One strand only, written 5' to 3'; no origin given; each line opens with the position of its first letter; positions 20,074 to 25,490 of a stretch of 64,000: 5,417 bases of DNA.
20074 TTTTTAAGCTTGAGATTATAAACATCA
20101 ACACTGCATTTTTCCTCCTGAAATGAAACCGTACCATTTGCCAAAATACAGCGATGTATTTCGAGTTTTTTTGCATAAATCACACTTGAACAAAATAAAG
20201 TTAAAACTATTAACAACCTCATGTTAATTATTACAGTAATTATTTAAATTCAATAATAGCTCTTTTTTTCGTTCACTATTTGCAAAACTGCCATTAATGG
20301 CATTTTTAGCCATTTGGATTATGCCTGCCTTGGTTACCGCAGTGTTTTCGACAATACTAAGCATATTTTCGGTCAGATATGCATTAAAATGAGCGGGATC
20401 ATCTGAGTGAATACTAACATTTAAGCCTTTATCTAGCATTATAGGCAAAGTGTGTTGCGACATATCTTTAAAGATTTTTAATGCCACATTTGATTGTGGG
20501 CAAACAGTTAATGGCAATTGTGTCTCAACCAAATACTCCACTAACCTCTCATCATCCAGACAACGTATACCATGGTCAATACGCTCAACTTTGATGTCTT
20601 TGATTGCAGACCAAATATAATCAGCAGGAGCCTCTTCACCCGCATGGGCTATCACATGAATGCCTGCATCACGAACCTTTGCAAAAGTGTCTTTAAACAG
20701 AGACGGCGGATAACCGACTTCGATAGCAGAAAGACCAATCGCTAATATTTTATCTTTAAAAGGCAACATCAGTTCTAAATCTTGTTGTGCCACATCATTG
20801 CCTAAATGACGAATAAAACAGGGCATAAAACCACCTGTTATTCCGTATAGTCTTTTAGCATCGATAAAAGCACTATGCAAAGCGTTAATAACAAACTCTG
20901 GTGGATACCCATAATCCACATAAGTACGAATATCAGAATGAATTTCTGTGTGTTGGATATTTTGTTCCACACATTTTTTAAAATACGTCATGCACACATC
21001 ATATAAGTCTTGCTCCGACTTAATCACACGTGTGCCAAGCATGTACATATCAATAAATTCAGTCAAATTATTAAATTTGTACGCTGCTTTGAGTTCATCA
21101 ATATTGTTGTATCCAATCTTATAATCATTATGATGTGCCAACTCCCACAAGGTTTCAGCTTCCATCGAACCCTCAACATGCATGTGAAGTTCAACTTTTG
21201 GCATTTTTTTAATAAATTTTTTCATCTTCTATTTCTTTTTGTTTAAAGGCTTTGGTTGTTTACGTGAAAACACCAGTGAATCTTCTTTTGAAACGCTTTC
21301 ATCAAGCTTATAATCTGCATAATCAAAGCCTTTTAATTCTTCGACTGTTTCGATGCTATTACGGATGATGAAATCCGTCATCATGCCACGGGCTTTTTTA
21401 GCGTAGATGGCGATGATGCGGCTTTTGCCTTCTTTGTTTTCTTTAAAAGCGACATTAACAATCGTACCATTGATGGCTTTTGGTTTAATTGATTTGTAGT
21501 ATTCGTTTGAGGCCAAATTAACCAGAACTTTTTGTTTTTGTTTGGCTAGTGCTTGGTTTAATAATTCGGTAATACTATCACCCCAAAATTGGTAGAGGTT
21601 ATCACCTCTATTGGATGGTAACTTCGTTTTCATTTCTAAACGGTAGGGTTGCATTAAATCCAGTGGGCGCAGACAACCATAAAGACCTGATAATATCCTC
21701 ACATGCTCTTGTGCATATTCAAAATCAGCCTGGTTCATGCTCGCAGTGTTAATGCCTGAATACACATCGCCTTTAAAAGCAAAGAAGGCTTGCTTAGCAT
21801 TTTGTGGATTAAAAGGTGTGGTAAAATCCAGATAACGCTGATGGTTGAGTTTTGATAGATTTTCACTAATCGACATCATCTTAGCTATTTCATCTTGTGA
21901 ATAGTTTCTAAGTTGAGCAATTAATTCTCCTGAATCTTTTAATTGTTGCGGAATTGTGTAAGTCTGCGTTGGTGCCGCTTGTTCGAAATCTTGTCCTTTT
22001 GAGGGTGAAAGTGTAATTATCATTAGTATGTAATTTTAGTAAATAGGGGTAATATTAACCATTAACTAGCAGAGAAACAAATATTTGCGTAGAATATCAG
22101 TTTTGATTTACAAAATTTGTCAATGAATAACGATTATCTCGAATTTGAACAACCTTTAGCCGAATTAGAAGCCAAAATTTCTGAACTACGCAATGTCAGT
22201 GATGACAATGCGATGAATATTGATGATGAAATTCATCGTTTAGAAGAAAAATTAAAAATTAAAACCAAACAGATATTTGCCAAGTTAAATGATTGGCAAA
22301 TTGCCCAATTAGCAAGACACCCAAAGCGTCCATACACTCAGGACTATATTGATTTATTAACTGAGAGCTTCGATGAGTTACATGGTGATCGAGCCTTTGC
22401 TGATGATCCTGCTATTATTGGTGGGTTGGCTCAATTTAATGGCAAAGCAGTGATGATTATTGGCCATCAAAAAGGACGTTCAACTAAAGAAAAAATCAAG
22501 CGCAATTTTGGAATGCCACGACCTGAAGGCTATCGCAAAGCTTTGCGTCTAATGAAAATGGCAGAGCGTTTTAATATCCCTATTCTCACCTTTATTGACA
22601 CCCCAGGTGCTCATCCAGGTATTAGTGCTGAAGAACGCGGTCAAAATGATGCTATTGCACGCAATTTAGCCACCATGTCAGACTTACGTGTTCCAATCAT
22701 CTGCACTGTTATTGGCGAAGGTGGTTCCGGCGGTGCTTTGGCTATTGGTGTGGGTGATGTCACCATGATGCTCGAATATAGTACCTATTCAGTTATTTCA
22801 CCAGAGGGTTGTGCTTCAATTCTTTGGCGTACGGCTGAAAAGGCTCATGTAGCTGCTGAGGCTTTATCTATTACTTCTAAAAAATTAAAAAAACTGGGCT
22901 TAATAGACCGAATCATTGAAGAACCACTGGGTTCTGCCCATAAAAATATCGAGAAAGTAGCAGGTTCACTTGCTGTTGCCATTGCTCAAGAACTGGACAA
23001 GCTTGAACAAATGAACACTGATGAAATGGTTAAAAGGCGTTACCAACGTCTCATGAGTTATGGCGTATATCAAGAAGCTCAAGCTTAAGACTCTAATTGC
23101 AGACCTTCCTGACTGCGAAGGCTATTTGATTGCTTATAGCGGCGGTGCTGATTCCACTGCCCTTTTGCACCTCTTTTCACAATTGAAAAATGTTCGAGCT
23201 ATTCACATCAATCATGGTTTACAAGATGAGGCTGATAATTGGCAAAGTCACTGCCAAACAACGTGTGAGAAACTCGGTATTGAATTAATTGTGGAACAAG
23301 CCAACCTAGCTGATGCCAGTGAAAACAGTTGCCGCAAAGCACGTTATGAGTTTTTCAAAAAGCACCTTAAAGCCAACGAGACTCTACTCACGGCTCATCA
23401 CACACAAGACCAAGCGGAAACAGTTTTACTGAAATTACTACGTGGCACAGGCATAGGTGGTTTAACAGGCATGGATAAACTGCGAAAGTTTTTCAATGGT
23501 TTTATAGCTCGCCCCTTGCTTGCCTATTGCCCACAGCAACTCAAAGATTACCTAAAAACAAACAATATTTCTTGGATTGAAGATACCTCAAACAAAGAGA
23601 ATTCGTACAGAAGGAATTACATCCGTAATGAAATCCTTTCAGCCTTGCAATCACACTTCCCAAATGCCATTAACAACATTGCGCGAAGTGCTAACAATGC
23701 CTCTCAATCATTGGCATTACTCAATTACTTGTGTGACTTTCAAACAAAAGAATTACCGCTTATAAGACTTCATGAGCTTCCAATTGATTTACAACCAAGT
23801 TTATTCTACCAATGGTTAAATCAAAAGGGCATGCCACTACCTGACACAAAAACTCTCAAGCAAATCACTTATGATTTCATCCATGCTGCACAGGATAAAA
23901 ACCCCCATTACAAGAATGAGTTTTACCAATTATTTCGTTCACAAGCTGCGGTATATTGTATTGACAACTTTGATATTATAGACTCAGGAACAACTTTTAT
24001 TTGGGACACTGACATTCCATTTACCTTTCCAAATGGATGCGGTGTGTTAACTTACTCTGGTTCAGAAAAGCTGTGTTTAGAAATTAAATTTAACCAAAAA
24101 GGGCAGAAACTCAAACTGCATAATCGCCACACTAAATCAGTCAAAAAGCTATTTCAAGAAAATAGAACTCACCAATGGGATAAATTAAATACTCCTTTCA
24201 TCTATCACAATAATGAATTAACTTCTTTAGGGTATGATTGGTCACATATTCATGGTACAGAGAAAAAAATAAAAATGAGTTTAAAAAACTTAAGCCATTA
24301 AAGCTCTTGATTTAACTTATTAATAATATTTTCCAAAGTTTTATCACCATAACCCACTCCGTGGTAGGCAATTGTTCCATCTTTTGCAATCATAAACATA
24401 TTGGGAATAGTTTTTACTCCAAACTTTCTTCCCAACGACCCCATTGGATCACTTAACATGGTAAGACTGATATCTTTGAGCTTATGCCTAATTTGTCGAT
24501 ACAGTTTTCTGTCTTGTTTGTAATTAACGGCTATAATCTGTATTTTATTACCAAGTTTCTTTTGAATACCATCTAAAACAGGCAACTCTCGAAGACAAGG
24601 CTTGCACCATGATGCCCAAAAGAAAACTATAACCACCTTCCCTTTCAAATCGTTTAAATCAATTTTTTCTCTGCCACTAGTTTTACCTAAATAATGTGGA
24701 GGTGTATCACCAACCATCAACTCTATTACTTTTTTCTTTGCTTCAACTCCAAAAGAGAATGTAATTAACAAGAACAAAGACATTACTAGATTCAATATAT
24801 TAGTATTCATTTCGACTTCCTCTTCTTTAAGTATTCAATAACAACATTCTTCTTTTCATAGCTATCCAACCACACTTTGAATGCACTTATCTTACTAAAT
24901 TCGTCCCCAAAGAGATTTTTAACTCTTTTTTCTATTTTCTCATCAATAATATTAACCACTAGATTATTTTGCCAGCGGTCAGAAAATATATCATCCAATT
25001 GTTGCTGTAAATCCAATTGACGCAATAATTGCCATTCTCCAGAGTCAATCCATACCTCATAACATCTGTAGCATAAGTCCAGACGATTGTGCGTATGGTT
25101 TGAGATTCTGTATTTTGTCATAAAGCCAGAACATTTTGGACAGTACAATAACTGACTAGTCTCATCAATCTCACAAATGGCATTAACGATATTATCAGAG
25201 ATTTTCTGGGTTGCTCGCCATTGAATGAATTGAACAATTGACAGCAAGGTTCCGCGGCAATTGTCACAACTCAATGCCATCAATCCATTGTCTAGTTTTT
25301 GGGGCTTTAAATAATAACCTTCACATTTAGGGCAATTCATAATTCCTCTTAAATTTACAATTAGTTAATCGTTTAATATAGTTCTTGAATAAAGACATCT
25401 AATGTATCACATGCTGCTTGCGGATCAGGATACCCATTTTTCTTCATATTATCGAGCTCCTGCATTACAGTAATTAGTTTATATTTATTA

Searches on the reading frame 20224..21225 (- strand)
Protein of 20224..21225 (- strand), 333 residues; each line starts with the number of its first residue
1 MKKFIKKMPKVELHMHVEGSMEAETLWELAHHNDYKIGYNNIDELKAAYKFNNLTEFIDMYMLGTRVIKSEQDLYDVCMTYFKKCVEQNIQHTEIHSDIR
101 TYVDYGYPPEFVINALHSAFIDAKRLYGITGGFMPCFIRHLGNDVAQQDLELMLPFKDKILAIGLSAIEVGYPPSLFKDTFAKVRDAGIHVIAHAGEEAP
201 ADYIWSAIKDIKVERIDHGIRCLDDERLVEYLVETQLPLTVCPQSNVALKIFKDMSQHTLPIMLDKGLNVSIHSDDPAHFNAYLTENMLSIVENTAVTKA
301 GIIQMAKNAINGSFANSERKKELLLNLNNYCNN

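Call 87: search_protein_families(library=pfam, proteins=[window:20224-21225:-], max_evalue=0.00001)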
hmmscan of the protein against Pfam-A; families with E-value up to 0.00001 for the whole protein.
window:20224-21225:- (333 aa): 2 families
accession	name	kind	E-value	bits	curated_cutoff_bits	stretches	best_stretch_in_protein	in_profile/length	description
PF00962.28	A_deaminase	-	1.4e-74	251.6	27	1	9-327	1-327/330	Adenosine deaminase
PF19326.5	AMP_deaminase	-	6.6e-08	31.8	27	1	192-290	455-548/630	AMP deaminase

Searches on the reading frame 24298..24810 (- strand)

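Call 5: search_protein_families(library=pfam, proteins=[window:24298-24810:-], max_evalue=0.01)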
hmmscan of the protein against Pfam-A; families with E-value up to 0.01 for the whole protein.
window:24298-24810:- (170 aa): 6 families
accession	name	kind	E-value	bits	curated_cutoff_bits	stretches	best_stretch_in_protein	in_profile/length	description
PF08534.16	Redoxin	-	1.5e-19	70.7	26.6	1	44-159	15-141/148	Redoxin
PF00578.27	AhpC-TSA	-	2.3e-19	70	26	1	33-149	1-123/124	AhpC/TSA family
PF13905.12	Thioredoxin_8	-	2.6e-16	60.1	27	1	57-147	1-94/94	Thioredoxin-like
PF00085.26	Thioredoxin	-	9.3e-10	38.9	23.5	1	57-106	18-67/103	Thioredoxin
PF13098.12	Thioredoxin_2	-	7.9e-09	36.3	27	1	56-157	4-97/104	Thioredoxin-like domain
PF13728.12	TraF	-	7.7e-07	29.6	23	1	52-165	124-222/224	F plasmid transfer operon protein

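Call 6: search_protein_families(library=ncbifam, proteins=[window:24298-24810:-], max_evalue=0.01)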
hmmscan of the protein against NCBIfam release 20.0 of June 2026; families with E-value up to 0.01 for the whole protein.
window:24298-24810:- (170 aa): 19 families
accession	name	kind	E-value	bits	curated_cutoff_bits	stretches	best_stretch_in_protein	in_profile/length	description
NF002854.0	PRK03147.1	subfamily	6.3e-21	75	170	1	8-166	15-169/176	thiol-disulfide oxidoreductase ResA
TIGR00385.1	dsbE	subfamily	7.2e-20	71.3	123.15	1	53-157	55-160/173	DsbE family thiol:disulfide interchange protein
NF041202.1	StoA_CxxC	exception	1.2e-18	67.5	210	1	1-153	1-150/163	endospore biogenesis thiol-disulfide oxidoreductase StoA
NF047696.1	ThlDiSintTplARhiz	equivalog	5.3e-14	52.5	230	1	48-119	88-158/219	thiol:disulfide interchange protein TlpA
TIGR01068.1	thioredoxin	equivalog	1.3e-12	47.8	96.8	1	57-106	14-63/101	thioredoxin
NF011941.0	PRK15412.1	equivalog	5.1e-11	42.4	359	1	56-154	67-162/185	thiol:disulfide interchange protein DsbE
NF041054.1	WAxxUGC_long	equivalog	2.6e-10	40.1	300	1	34-148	82-195/354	ResA-like WAxxUGC motif-containing protein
NF008229.0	PRK10996.1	equivalog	5.1e-09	36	125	1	57-118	52-111/141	thioredoxin TrxC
NF010625.0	PRK14018.1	equivalog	7.8e-08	31.3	522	1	56-151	55-156/521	bifunctional peptide-methionine (S)-S-oxide reductase MsrA/peptide-methionine (R)-S-oxide reductase MsrB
NF006898.0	PRK09381.1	equivalog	1.2e-07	32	138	1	56-100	19-64/109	thioredoxin TrxA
NF047697.1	ThioredTrxAClost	equivalog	4.2e-07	30.1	140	1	58-104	18-64/105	thioredoxin TrxA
NF006960.0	PRK09437.1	equivalog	9e-06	25.7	140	1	30-134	3-107/156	thioredoxin-dependent thiol peroxidase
TIGR01126.1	pdi_dom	equivalog_domain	2.6e-05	24.5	107.2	1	56-105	13-65/105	protein disulfide-isomerase domain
TIGR02740.1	TraF-like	hypoth_equivalog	0.00028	20.2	232.25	1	52-95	164-207/276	TraF-like protein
NF053656.1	redoxin_TUGYCR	domain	0.0005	20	100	1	48-107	18-82/146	TUGYCR motif thioredoxin fold (seleno)protein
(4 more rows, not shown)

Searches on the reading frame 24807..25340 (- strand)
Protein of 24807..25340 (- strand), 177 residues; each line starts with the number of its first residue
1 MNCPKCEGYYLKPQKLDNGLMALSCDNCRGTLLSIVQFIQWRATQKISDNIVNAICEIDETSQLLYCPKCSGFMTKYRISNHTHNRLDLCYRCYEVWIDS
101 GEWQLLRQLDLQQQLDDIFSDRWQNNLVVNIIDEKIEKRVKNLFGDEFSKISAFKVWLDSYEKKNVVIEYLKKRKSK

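Call 5: search_protein_families(library=pfam, proteins=[window:24807-25340:-], max_evalue=0.01)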
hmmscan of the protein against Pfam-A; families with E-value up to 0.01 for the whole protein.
window:24807-25340:- (177 aa): 2 families
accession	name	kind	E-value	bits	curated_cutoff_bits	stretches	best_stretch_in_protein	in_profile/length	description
PF13453.11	Zn_ribbon_TFIIB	-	1.2e-07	31.4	22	1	2-34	1-31/41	Transcription factor zinc-finger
PF03966.22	Trm112p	-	0.0081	16.5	22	0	23-70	8-31/40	Trm112p-like protein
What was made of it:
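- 24807..25340 (-): Downstream Zn-ribbon protein of 177 aa, possibly linked to the operon. Pfam Zn_ribbon_TFIIB (call 5).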

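Call 6: search_protein_families(library=ncbifam, proteins=[window:24807-25340:-], max_evalue=0.01)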
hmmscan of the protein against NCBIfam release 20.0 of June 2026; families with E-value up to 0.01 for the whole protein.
window:24807-25340:- (177 aa): 0 families

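Call 42: search_protein_families(library=pfam, proteins=[window:24807-25340:-], max_evalue=1)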
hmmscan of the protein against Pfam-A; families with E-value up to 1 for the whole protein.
window:24807-25340:- (177 aa): 14 families
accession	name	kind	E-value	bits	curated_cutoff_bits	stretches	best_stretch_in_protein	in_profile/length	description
PF13453.11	Zn_ribbon_TFIIB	-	1.2e-07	31.4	22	2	2-34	1-31/41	Transcription factor zinc-finger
PF03966.22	Trm112p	-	0.0081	16.5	22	1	23-70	8-31/40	Trm112p-like protein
PF03288.22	Pox_D5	-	0.026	15.4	21.4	1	88-126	25-64/86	Poxvirus D5 protein-like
PF00684.25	DnaJ_CXXCXGXG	-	0.039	14.7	32.7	1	2-31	17-50/65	DnaJ central domain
PF08271.17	Zn_Ribbon_TF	-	0.074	13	29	1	1-42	1-41/43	TFIIB zinc-binding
PF25206.1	DUF7836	-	0.12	12.6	26.7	1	2-31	9-39/59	Domain of unknown function (DUF7836)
PF25122.1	DUF7815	-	0.2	12.1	25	1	23-37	3-17/27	Domain of unknown function (DUF7815)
PF01363.27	FYVE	-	0.23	12.1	27.8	0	65-95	33-63/67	FYVE zinc finger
PF15777.11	Anti-TRAP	-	0.24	11.9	32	0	1-11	31-41/59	Tryptophan RNA-binding attenuator protein inhibitory protein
PF17915.7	zf_Rg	-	0.28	11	25.5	0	67-80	10-23/49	Reverse gyrase zinc finger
PF00569.23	ZZ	-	0.31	11.3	21.4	1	66-95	6-36/45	Zinc finger, ZZ type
PF23546.1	Zn_ribbon_TOP3B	-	0.39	10.9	27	0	58-71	19-32/40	DNA topoisomerase 3-beta zinc ribbon domain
PF22191.2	IBR_1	-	0.48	10.8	27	1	2-29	5-28/47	IBR domain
PF18048.7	TRAF6_Z2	-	0.96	10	27.4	0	64-83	3-22/27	TNF receptor-associated factor 6 zinc finger 2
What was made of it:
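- MoxR ATPases usually work with a VWA partner, and none is encoded here (calls 5, 42).
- Tried and rejected: The YqiJ-like protein has no Pfam or NCBIfam hit (calls 6, 42).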

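Call 58: search_protein_families(library=padloc, proteins=[window:24807-25340:-], max_evalue=0.01)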
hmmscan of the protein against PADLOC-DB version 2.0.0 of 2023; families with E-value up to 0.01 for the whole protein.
window:24807-25340:- (177 aa): 0 families
